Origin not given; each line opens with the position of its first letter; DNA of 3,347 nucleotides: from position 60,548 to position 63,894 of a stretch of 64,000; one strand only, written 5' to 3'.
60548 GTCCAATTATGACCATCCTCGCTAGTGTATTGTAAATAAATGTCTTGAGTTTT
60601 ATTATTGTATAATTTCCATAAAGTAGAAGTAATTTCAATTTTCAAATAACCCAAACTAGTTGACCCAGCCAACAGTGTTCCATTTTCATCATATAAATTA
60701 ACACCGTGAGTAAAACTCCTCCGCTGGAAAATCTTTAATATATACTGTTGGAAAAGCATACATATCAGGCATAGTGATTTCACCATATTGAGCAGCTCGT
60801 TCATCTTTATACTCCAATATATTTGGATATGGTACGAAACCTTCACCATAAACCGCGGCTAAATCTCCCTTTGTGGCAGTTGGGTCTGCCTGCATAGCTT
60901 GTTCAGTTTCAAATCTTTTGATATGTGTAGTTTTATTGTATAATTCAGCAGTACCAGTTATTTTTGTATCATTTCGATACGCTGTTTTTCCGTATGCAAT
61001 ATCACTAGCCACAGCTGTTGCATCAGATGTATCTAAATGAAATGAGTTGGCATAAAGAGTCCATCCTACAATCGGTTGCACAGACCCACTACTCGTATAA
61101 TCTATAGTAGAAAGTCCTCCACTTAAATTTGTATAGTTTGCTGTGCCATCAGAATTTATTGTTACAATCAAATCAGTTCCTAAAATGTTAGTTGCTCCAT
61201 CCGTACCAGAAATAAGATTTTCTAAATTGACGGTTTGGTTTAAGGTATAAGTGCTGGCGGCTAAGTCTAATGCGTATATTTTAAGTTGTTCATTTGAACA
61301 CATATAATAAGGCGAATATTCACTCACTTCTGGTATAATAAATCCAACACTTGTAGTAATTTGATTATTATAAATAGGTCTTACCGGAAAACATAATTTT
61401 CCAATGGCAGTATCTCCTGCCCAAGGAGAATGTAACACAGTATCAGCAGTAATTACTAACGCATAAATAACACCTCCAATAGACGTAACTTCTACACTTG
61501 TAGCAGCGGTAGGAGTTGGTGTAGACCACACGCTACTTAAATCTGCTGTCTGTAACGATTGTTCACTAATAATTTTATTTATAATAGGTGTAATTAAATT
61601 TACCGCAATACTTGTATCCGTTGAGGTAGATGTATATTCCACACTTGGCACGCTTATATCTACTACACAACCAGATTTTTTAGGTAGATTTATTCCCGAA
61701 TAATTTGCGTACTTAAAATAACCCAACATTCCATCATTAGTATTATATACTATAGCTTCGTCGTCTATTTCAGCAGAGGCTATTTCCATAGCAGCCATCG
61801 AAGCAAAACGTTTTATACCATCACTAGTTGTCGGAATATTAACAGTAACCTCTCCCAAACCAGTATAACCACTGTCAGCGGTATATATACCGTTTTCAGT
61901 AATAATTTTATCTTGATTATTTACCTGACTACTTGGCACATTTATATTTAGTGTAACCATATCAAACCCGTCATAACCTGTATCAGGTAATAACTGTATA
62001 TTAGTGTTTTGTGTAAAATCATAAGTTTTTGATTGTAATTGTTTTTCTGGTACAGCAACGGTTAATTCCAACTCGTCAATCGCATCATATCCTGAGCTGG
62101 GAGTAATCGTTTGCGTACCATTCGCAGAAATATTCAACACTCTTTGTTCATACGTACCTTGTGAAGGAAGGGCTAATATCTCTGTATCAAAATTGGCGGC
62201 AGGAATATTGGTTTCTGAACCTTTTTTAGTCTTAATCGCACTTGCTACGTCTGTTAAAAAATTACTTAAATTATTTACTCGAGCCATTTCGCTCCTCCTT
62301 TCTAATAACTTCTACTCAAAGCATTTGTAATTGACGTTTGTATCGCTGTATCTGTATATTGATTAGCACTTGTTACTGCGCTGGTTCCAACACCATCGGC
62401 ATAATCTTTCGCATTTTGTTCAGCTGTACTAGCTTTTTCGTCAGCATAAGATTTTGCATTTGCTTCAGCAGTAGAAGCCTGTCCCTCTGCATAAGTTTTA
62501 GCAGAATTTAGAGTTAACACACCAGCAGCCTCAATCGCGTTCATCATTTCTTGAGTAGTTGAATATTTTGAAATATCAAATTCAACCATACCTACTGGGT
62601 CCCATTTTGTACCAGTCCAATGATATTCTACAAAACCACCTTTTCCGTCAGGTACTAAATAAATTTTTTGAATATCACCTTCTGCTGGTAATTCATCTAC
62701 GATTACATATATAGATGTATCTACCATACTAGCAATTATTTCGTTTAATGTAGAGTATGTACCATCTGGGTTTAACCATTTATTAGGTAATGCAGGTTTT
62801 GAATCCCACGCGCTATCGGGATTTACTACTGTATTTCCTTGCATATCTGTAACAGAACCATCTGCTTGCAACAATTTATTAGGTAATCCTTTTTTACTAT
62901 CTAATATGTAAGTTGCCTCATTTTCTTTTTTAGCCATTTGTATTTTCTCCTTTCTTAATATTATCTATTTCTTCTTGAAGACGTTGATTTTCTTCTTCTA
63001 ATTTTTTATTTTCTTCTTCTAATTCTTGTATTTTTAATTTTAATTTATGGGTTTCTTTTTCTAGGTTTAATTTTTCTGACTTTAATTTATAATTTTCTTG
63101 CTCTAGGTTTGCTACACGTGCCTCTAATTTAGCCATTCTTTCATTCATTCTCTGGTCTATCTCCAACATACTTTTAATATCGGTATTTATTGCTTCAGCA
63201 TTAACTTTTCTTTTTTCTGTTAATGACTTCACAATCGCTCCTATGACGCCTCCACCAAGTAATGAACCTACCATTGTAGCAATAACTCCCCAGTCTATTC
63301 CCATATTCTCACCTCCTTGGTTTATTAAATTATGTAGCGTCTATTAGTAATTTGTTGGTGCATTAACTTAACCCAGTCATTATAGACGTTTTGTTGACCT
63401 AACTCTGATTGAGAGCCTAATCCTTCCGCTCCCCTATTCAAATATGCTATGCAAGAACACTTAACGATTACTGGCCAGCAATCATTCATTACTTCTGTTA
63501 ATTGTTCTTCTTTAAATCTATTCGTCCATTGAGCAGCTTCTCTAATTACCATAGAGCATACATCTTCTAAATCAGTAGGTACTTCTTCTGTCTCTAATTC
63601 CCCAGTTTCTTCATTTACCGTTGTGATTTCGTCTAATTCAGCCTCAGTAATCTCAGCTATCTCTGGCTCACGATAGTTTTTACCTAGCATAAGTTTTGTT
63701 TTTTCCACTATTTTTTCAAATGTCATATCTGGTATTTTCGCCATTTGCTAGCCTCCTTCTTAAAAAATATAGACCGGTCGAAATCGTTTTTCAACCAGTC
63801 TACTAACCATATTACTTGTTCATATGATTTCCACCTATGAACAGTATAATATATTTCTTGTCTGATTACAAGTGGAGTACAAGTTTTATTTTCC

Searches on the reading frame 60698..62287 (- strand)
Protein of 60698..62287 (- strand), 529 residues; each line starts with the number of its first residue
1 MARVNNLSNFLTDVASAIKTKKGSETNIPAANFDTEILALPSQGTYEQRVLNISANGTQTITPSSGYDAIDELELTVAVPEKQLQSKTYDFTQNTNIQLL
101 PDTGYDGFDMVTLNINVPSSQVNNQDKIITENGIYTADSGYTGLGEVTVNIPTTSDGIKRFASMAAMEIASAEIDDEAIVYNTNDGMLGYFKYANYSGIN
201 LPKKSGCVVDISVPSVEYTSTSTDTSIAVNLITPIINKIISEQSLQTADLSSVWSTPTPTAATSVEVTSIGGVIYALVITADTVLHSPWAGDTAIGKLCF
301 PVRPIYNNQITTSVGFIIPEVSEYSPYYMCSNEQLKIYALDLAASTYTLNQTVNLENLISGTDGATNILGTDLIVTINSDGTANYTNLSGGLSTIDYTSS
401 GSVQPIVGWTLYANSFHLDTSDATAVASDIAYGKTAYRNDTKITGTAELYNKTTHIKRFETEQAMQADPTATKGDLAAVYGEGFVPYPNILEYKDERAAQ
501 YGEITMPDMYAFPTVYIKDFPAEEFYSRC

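Call 7: search_protein_families(library=phrogs, max_evalue=0.01, proteins=[window:60698-62287:-])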
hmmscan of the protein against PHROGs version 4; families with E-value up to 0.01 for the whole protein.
window:60698-62287:- (529 aa): 1 family
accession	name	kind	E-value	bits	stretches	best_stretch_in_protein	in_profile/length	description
phrog_38337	-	unknown function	2.1e-05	24.4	1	418-447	303-332/622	-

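Call 47: search_protein_families(library=pfam, max_evalue=0.01, proteins=[window:60698-62287:-])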
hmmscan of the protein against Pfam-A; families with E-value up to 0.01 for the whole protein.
window:60698-62287:- (529 aa): 0 families

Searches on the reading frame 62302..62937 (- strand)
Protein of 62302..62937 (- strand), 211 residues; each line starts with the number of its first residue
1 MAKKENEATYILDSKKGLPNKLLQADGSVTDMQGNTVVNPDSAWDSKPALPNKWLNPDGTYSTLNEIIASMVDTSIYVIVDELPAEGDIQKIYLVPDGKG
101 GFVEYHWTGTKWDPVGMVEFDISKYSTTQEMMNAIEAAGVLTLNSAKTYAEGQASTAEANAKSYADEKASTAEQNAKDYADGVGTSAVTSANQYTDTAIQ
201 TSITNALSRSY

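Call 7: search_protein_families(library=phrogs, max_evalue=0.01, proteins=[window:62302-62937:-])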
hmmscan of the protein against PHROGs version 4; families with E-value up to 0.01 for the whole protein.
window:62302-62937:- (211 aa): 3 families
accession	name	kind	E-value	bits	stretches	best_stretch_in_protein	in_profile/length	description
phrog_24103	-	unknown function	2.5e-05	25.4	1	76-131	126-184/197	-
phrog_18983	-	tail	2.7e-05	22.3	1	145-187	1081-1123/1970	tail fiber protein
phrog_25032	-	unknown function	0.0069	14.7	1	145-196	1064-1115/1978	-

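Call 47: search_protein_families(library=pfam, max_evalue=0.01, proteins=[window:62302-62937:-])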
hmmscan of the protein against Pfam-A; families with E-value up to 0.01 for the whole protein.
window:62302-62937:- (211 aa): 0 families

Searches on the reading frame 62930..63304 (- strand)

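Call 7: search_protein_families(library=phrogs, max_evalue=0.01, proteins=[window:62930-63304:-])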
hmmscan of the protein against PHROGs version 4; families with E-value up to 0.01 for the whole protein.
window:62930-63304:- (124 aa): 16 families
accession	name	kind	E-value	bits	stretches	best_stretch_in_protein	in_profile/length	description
phrog_2658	-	other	5.2e-10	40.7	1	5-116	9-120/126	hol-like chemotaxis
phrog_32423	-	unknown function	1.7e-07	32.4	1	3-97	1-95/112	-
phrog_6664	-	unknown function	0.00015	23.2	1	5-88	4-85/97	-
phrog_6631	-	unknown function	0.00021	21.8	1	13-119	14-116/251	-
phrog_9090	-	moron, auxiliary metabolic gene and host takeover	0.00092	20.1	1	8-97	10-96/130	membrane protein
phrog_25820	-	lysis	0.0015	19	1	23-118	17-111/265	endolysin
phrog_736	-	unknown function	0.0024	19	0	15-108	18-91/112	-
phrog_1009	-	unknown function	0.0035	18.4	0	1-114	4-100/103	-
phrog_33117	-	unknown function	0.0035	18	1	51-113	33-95/248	-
phrog_5962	-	unknown function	0.0051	18.4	1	54-117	18-79/109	-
phrog_13644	-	unknown function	0.0053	18.2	0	54-115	5-66/113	-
phrog_1244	-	unknown function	0.0059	17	1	39-108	8-79/157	-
phrog_77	-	DNA, RNA and nucleotide metabolism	0.0074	15.8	1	30-118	689-777/967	SbcC-like subunit of palindrome specific endonuclease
phrog_13529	-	unknown function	0.0097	16.8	1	58-85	26-53/55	-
phrog_1772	-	unknown function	0.0099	17.4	0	51-110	7-67/111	-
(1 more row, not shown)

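Call 47: search_protein_families(library=pfam, max_evalue=0.01, proteins=[window:62930-63304:-])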
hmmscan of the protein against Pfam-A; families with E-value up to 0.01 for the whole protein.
window:62930-63304:- (124 aa): 17 families
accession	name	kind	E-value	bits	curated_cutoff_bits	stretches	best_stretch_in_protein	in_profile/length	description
PF00170.26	bZIP_1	-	6.9e-07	29.7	27.6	1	51-92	22-63/64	bZIP transcription factor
PF07716.20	bZIP_2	-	0.00023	21.6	22.3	1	87-118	22-53/54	Basic region leucine zipper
PF04977.20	DivIC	-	0.00024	21.3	28.9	1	86-121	20-55/80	Septum formation initiator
PF01166.23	TSC22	-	0.00031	21.3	30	0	84-113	15-44/57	TSC-22/dip/bun family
PF20492.3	ERM_helical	-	0.00033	21.1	40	1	37-117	37-117/120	Ezrin/radixin/moesin, alpha-helical domain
PF11932.13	DUF3450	-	0.00076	19.3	32.6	1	38-120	13-95/241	Protein of unknown function (DUF3450)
PF25450.1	Rab11-FIP3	-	0.00086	20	31.9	0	51-113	39-109/125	Rab11-FIP3-like domain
PF25566.1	RIMB1_N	-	0.00099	19.4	28.5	1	50-117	7-75/129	RIMB1-like, N-terminal domain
PF05837.17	CENP-H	-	0.0017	18.7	29.9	1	25-119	68-162/202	Centromere protein H (CENP-H)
PF11559.13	ADIP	-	0.0028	18.2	34.3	1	36-117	54-128/151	Afadin- and alpha -actinin-Binding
PF06005.17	ZapB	-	0.0035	18.2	31.5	0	55-89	18-52/71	Cell division protein ZapB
PF03961.19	FapA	-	0.0037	17.4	31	1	32-118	128-224/272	Flagellar Assembly Protein A beta solenoid domain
PF06156.18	YabA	-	0.0054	17.8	30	0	81-120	20-59/103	Initiation control protein YabA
PF07558.16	Shugoshin_N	-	0.0055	16.9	30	0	87-111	18-42/45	Shugoshin N-terminal coiled-coil region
PF05615.18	THOC7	-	0.0072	17.1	28.7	1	29-118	26-115/136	Tho complex subunit 7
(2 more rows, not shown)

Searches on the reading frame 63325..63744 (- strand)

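Call 7: search_protein_families(library=phrogs, max_evalue=0.01, proteins=[window:63325-63744:-])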
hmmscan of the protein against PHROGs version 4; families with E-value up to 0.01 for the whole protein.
window:63325-63744:- (139 aa): 1 family
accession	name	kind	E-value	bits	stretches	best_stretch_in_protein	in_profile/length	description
phrog_132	-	connector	0.00031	21.7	0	85-123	51-89/124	head-tail adaptor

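Call 47: search_protein_families(library=pfam, max_evalue=0.01, proteins=[window:63325-63744:-])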
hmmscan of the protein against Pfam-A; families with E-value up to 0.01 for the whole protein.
window:63325-63744:- (139 aa): 0 families
